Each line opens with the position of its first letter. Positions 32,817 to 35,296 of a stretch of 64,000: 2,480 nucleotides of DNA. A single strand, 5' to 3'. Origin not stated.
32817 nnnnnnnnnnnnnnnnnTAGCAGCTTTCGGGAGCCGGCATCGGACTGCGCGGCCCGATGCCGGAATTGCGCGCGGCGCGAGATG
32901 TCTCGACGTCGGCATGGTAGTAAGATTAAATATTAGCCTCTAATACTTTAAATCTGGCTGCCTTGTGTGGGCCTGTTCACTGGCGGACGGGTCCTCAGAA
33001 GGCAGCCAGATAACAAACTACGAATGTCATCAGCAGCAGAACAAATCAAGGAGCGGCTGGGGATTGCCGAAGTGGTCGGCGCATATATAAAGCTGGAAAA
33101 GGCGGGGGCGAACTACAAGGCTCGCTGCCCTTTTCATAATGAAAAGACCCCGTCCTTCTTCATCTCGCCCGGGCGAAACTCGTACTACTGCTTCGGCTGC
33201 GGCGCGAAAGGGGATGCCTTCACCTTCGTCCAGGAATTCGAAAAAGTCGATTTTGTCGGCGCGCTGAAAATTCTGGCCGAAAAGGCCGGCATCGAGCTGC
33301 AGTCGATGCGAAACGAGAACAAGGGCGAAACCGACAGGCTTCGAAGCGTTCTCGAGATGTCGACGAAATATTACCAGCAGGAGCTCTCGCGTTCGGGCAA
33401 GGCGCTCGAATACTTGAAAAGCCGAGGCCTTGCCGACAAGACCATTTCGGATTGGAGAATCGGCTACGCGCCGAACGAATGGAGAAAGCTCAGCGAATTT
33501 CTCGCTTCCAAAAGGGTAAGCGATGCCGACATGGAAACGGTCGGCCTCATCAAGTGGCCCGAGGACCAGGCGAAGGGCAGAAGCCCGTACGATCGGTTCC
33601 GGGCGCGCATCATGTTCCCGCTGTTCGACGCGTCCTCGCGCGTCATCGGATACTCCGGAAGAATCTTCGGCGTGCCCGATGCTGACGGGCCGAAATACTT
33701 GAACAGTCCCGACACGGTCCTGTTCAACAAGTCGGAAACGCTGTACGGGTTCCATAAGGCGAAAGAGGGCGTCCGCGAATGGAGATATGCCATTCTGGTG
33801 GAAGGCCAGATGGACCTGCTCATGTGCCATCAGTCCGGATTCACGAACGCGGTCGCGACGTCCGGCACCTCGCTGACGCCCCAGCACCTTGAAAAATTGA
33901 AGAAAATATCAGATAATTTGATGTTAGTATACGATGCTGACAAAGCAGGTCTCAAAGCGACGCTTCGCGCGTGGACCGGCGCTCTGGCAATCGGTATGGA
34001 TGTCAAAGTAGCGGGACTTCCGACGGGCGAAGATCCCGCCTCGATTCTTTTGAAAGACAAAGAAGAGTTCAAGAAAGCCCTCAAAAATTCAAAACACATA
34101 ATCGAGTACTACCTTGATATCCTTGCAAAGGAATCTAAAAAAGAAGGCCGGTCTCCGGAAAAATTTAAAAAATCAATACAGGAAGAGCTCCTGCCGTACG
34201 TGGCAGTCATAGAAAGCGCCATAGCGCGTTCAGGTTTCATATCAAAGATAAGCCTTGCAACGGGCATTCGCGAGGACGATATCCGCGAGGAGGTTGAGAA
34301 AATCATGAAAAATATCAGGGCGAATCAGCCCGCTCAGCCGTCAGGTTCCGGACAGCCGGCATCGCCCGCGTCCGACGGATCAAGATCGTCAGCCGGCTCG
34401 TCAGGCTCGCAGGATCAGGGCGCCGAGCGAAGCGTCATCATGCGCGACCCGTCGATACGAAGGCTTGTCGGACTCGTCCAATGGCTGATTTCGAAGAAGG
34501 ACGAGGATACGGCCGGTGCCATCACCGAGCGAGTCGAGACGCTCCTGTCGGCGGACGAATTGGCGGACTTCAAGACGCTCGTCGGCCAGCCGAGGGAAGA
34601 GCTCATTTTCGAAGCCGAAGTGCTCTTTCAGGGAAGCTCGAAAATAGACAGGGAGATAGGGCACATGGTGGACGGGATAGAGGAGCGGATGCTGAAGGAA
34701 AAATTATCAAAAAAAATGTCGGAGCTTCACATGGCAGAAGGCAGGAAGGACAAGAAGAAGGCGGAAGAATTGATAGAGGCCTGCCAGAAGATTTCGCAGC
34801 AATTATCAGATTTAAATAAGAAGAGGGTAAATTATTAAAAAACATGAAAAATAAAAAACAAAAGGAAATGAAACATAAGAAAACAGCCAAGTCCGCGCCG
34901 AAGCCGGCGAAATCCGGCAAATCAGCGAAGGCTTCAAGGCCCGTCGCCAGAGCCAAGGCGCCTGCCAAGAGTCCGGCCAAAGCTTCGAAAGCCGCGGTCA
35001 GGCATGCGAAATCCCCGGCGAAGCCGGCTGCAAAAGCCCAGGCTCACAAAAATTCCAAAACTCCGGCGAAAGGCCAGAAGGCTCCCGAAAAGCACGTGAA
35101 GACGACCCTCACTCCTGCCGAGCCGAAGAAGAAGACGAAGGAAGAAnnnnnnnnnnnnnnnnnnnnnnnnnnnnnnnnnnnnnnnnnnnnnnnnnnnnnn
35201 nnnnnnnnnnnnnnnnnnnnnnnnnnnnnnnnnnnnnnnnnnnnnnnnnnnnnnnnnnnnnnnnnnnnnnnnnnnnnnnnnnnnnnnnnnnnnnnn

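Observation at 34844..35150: Histone-H1-like Lys/Ala/Pro-rich N-terminal tail on the primary sigma factor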

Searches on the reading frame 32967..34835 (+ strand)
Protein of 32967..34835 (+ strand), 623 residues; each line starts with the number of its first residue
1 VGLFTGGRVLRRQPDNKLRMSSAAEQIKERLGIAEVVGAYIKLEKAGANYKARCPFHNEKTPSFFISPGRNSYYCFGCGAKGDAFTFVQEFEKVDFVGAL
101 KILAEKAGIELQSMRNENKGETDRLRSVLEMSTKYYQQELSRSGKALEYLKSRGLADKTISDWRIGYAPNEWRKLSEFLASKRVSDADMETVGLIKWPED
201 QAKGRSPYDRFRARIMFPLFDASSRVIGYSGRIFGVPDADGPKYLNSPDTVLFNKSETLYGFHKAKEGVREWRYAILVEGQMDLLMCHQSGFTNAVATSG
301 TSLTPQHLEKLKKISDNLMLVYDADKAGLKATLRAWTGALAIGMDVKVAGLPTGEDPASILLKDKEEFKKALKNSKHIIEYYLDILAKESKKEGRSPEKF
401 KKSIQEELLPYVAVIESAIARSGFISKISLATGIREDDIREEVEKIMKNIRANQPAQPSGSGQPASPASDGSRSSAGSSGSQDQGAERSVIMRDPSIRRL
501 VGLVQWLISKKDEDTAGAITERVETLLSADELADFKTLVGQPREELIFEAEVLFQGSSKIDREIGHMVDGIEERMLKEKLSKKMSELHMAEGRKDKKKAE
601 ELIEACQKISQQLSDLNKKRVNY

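Call 4: search_protein_families(library=pfam, proteins=[window:32967-34835:+], max_evalue=0.01)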
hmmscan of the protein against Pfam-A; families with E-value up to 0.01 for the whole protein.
window:32967-34835:+ (623 aa): 7 families
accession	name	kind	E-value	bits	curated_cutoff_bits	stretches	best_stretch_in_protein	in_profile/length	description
PF08275.17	DNAG_N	-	4.3e-38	130.7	26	1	135-266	1-128/128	DNA primase catalytic core, N-terminal domain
PF01807.25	Zn_ribbon_DnaG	-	1.9e-34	117.8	24.9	1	23-113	5-95/98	CHC2 zinc finger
PF13155.12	Toprim_2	-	1.2e-17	64.5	22.1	1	276-359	1-86/88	Toprim-like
PF13662.12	Toprim_4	-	2e-14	54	25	1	274-348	2-83/85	Toprim domain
PF01751.28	Toprim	-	2.6e-09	37.6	23.1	1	276-336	3-77/96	Toprim domain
PF13362.12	Toprim_3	-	0.0031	18.4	27.2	0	275-363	2-91/95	Toprim domain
PF10410.14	DnaB_bind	-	0.0094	16.6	20.6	0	405-437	24-56/56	DnaB-helicase binding domain of primase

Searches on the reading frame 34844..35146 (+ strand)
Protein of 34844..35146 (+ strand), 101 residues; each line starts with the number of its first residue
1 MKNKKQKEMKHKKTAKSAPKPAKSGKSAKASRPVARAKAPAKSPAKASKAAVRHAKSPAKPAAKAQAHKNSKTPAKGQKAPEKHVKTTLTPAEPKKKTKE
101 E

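Call 27: search_solved_structures(query=window:34844-35146:+, max_evalue=10, show_alignments=3)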
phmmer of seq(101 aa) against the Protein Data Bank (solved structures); distinct sequences matched with E-value up to 10: 0.

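Call 42: search_protein_families(library=pfam, proteins=[window:34844-35146:+], max_evalue=1)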
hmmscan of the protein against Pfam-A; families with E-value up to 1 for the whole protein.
seq(101 aa): 0 families
